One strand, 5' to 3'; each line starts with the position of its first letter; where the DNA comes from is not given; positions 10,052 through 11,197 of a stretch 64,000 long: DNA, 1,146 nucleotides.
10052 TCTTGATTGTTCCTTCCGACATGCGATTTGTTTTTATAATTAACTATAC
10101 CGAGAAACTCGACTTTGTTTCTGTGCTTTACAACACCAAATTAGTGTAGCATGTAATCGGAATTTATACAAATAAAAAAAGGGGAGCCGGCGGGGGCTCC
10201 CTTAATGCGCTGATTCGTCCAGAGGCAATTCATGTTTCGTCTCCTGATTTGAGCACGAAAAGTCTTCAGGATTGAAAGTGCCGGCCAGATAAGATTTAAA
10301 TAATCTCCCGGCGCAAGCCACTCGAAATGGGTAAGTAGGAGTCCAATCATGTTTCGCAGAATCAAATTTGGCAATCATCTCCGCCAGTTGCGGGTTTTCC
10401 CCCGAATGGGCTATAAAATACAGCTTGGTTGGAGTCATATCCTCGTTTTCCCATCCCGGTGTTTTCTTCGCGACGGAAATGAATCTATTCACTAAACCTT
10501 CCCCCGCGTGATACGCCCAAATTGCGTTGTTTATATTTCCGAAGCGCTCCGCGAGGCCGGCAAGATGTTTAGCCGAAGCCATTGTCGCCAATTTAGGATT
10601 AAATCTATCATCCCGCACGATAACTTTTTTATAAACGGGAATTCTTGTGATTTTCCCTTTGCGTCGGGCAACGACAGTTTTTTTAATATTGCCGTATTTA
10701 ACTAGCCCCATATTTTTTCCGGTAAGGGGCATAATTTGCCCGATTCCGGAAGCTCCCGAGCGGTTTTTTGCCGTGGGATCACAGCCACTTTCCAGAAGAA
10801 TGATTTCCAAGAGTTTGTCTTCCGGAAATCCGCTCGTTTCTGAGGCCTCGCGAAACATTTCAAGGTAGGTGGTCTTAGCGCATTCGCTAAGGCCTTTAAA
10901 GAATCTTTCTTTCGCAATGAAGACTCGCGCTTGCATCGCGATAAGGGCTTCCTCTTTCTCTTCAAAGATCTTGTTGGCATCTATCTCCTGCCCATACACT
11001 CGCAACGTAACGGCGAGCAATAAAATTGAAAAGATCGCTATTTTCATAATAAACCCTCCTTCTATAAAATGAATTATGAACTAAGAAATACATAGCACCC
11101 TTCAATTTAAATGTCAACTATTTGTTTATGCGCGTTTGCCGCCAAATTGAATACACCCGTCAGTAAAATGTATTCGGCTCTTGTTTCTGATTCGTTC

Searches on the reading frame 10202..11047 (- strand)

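Call 53: search_protein_families(library=pfam, proteins=[window:10202-11047:-], max_evalue=0.0001)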
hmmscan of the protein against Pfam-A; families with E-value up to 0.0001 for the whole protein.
window:10202-11047:- (281 aa): 1 family
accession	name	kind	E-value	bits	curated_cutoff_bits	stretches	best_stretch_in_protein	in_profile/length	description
PF01464.25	SLT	-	1.7e-17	63.5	21.3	1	64-199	2-114/117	Transglycosylase SLT domain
